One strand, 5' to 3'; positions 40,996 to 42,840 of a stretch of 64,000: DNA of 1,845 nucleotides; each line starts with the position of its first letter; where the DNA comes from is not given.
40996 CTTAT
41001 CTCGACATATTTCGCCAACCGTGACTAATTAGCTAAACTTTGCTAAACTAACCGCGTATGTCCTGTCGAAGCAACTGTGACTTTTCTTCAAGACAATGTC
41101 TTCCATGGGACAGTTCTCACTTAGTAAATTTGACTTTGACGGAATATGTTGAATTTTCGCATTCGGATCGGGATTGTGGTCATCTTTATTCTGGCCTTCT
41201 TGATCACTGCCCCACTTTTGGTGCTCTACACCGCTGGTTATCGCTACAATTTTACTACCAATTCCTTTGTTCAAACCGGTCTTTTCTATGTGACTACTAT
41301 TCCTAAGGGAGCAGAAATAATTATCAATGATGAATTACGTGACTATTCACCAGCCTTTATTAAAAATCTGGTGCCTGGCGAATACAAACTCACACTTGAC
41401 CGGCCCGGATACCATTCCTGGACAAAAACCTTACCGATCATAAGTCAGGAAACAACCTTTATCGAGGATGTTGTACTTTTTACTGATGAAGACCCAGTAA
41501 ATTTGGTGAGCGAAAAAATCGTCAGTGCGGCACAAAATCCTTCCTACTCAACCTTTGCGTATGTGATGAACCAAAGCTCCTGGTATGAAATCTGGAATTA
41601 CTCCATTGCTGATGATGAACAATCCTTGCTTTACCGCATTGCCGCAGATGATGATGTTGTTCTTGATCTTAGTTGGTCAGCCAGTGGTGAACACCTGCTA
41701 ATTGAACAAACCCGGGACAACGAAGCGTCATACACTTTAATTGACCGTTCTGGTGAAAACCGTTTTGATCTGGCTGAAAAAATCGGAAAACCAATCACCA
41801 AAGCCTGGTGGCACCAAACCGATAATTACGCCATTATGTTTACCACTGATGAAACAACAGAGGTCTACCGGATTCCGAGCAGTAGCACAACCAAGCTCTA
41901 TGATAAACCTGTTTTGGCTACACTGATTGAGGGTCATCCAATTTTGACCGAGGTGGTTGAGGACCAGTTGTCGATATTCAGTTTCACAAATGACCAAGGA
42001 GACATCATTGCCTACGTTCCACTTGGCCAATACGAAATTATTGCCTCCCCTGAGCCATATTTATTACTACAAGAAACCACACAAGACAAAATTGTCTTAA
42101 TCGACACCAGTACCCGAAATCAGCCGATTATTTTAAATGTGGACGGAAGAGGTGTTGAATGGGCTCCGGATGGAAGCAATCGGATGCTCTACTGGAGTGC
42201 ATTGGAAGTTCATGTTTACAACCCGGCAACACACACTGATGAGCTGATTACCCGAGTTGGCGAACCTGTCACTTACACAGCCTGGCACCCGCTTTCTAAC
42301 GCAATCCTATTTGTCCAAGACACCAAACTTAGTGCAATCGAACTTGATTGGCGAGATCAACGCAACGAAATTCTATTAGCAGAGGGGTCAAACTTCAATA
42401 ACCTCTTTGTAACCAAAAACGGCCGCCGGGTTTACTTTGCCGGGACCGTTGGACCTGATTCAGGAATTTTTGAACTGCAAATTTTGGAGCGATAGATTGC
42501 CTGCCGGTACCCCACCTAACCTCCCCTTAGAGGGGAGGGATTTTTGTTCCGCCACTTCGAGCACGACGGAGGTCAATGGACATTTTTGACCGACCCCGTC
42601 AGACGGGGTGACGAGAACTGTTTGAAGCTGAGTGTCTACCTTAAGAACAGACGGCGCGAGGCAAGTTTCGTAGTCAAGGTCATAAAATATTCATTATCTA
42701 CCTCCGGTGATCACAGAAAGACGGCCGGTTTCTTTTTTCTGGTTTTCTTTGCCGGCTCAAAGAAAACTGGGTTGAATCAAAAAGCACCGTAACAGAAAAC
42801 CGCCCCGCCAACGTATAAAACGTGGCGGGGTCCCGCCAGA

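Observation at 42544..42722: Twin ~170-nt conserved element, copy B (between two terminators)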

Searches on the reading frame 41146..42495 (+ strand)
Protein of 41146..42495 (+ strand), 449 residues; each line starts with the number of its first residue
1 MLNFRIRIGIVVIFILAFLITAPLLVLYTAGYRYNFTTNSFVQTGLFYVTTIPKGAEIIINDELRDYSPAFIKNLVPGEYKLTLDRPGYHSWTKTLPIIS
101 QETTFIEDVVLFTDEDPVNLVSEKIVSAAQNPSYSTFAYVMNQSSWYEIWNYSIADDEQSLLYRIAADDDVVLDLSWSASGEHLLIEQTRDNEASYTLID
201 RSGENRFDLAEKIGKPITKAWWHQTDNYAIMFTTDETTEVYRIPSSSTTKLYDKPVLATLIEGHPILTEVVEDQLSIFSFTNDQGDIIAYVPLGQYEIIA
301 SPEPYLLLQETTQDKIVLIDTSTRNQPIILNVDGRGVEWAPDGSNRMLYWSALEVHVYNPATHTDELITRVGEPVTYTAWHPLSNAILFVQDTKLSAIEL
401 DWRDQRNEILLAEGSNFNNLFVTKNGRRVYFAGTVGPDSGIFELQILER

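Call 17: search_protein_families(library=pfam, proteins=[window:41146-42495:+])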
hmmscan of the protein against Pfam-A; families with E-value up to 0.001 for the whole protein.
window:41146-42495:+ (449 aa): 1 family
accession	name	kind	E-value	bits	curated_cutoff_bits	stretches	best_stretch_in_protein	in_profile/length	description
PF08308.17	PEGA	-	9.4e-08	32.3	20.8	1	47-104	4-61/71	PEGA domain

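Call 23: find_homologous_proteins(query=window:41146-42495:+)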
Query window:41146-42495:+ (449 aa): 60 proteins with E <= 0.001 among 6971 candidates.
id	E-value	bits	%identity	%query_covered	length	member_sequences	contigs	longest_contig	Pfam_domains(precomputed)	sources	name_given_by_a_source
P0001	0.0e+0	1009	100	100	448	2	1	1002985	PF08308.18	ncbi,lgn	-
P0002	1.0e-260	883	85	100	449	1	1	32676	PF08308.18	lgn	-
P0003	1.8e-156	539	53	100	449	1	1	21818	PF08308.18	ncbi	-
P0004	1.2e-150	520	51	98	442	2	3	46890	PF08308.18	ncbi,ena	-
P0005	2.1e-148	513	51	100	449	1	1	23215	PF08308.18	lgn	-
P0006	2.0e-141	490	49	100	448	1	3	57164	PF08308.18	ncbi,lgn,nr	ncbi:MAG: PEGA domain-containing protein [Candidatus Uhrbacteria bacterium]|nr:PEGA domain-containin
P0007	1.6e-140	487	47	100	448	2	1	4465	PF25174.2,PF08308.18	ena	-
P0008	7.9e-140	485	48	98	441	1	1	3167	PF08308.18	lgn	-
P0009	3.6e-134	466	48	98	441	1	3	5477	PF08308.18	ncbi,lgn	-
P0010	3.0e-132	460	46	100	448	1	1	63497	PF08308.18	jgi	jgi:hypothetical protein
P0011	1.8e-108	381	49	77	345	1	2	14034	PF08308.18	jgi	-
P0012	5.9e-82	294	33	99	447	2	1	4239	PF25174.2,PF08308.18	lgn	-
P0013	8.7e-80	287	34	99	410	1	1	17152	PF08308.18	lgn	-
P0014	1.1e-79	286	34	99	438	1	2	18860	PF08308.18,PF26550.2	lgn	-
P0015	9.3e-78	280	35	96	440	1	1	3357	PF08308.18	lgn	-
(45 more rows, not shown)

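Call 24: find_encoding_contigs(protein=P0002, flank=10000, max_places=2)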
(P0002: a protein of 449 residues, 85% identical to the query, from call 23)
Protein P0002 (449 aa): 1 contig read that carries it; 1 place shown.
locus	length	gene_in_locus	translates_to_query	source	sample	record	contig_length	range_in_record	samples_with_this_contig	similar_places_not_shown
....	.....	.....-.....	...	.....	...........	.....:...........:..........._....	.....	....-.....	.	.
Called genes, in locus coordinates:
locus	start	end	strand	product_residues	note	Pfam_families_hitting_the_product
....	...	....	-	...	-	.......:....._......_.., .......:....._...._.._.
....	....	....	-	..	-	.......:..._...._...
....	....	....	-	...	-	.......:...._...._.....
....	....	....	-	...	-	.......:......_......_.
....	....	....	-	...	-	-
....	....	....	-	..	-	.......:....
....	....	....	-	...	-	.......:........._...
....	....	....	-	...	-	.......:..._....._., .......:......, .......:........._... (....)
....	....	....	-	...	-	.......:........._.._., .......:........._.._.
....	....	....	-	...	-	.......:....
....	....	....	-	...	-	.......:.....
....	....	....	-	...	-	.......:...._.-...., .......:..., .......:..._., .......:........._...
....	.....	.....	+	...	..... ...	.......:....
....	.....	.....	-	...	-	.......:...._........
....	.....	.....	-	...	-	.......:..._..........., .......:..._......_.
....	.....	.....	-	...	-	-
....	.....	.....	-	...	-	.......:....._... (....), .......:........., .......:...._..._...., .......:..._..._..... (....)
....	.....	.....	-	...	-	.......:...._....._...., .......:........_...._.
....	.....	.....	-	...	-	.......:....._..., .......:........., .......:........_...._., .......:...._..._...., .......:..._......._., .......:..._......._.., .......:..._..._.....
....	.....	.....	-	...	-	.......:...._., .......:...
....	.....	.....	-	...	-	-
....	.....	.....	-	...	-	-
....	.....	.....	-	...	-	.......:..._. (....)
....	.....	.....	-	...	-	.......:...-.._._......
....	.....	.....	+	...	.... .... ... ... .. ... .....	-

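Call 25: find_encoding_contigs(protein=P0003, flank=10000, max_places=2)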
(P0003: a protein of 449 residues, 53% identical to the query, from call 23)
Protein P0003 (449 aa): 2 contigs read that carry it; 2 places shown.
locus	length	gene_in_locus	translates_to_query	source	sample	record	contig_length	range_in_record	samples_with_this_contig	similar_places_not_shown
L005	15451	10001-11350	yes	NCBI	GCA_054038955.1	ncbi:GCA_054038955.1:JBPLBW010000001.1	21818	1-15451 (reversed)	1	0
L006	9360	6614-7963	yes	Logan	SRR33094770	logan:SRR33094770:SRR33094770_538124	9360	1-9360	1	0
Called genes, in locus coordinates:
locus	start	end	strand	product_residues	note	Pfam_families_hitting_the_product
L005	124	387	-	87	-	PF13083:KH_KhpA-B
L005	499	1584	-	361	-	PF01098:FTSW_RODA_SPOVE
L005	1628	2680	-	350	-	PF00953:Glycos_transf_4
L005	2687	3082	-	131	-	-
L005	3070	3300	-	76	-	PF01106:NifU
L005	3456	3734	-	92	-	PF01016:Ribosomal_L27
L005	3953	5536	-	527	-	PF06418:CTP_synth_N, PF00117:GATase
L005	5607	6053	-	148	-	PF01281:Ribosomal_L9_N, PF03948:Ribosomal_L9_C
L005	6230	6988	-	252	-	PF07264:EI24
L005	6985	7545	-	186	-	PF00293:NUDIX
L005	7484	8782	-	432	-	PF22694:CtpB_N-like, PF00595:PDZ (weak), PF17820:PDZ_6, PF03572:Peptidase_S41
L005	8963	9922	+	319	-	PF01936:NYN (faint)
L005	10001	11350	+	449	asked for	PF08308:PEGA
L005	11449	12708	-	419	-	PF00275:EPSP_synthase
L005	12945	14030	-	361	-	PF00483:NTP_transferase, PF12804:NTP_transf_3, PF25084:LbH_EIF2B (weak), PF00132:Hexapep (weak), PF25087:GMPPB_C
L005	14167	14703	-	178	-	PF01797:Y1_Tnp (weak)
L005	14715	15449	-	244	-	?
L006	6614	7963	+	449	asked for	PF08308:PEGA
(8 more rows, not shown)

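Call 26: find_encoding_contigs(protein=P0004, flank=10000, max_places=2)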
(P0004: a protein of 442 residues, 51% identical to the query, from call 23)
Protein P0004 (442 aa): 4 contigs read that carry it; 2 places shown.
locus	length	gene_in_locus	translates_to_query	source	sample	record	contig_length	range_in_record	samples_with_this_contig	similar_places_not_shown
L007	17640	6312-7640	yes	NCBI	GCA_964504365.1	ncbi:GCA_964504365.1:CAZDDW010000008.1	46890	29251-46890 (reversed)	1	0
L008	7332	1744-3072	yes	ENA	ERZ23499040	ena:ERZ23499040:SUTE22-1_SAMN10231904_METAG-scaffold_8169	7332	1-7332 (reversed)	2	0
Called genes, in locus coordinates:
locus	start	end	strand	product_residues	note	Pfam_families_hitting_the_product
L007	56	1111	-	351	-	PF00953:Glycos_transf_4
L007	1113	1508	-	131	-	-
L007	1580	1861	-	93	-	PF01016:Ribosomal_L27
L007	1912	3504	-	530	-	PF06418:CTP_synth_N, PF00117:GATase, PF07722:Peptidase_C26 (faint)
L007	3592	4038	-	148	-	PF01281:Ribosomal_L9_N, PF03948:Ribosomal_L9_C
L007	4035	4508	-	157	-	-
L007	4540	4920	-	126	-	PF00293:NUDIX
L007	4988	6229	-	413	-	PF22694:CtpB_N-like, PF00595:PDZ (weak), PF13180:PDZ_2 (weak), PF17820:PDZ_6, PF03572:Peptidase_S41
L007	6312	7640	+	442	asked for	PF08308:PEGA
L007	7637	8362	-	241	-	PF00483:NTP_transferase, PF12804:NTP_transf_3 (weak)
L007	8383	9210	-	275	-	PF01370:Epimerase, PF04321:RmlD_sub_bind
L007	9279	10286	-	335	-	PF01073:3Beta_HSD, PF01370:Epimerase, PF02719:Polysacc_synt_2, PF04321:RmlD_sub_bind, PF07993:NAD_binding_4, PF16363:GDP_Man_Dehyd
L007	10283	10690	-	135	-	PF11969:DcpS_C, PF01230:HIT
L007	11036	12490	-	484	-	-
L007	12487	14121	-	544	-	-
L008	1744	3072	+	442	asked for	PF08308:PEGA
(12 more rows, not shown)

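Call 27: find_encoding_contigs(protein=P0006, flank=10000, max_places=2)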
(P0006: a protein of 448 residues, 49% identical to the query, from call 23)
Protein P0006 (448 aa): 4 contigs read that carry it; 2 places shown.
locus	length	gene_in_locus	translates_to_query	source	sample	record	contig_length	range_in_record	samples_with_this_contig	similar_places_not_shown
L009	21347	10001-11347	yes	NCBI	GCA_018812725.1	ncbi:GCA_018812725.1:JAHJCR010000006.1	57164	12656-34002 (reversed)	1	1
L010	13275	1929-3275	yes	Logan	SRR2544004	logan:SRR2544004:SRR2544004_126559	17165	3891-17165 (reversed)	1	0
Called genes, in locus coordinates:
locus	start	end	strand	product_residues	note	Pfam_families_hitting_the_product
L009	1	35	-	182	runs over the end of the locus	PF20803:PaaX_M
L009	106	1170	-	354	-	PF03033:Glyco_transf_28, PF04101:Glyco_tran_28_C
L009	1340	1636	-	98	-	PF13083:KH_KhpA-B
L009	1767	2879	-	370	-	PF01098:FTSW_RODA_SPOVE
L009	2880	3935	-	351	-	PF00953:Glycos_transf_4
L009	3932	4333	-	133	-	-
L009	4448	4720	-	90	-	PF01016:Ribosomal_L27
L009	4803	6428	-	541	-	PF06418:CTP_synth_N, PF00117:GATase, PF07722:Peptidase_C26 (weak)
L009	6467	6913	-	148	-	PF01281:Ribosomal_L9_N, PF03948:Ribosomal_L9_C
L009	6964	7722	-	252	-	PF07264:EI24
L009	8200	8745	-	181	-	PF00293:NUDIX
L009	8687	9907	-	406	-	PF22694:CtpB_N-like, PF00595:PDZ, PF17820:PDZ_6, PF03572:Peptidase_S41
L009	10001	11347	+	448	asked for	PF08308:PEGA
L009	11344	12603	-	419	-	PF00275:EPSP_synthase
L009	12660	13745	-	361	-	PF00483:NTP_transferase, PF12804:NTP_transf_3, PF25084:LbH_EIF2B, PF00132:Hexapep, PF25087:GMPPB_C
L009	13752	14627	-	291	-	PF01370:Epimerase, PF04321:RmlD_sub_bind, PF01073:3Beta_HSD (weak), PF16363:GDP_Man_Dehyd (weak), PF07993:NAD_binding_4 (weak)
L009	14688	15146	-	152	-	PF00908:dTDP_sugar_isom, PF14667:Polysacc_synt_C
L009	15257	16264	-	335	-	PF01073:3Beta_HSD, PF01370:Epimerase, PF02719:Polysacc_synt_2, PF04321:RmlD_sub_bind, PF07993:NAD_binding_4, PF16363:GDP_Man_Dehyd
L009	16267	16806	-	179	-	PF28549:NDPSase_N, PF00293:NUDIX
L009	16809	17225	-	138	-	PF11969:DcpS_C, PF01230:HIT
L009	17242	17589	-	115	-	-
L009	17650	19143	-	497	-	-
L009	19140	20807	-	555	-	-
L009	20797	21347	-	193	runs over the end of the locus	PF01066:CDP-OH_P_transf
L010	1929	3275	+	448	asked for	PF08308:PEGA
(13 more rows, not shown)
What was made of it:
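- Relatives manage with a 98-135-nt gap or with overlapping genes (calls 24-27).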

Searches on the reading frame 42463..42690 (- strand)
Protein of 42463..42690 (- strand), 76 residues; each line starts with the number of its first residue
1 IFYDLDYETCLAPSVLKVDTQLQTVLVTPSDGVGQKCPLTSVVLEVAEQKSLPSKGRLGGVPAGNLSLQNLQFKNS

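Call 80: search_protein_representatives(protein=window:42463-42690:-)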
Query: 76 residues. Proteins with E-value up to 0.001 (for the whole library): 0; up to 1e-10: 0; up to 1e-30: 0. The best 0 are listed.
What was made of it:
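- Tried and rejected: A copy B frame finds nothing among 1.84 billion representatives (call 80).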
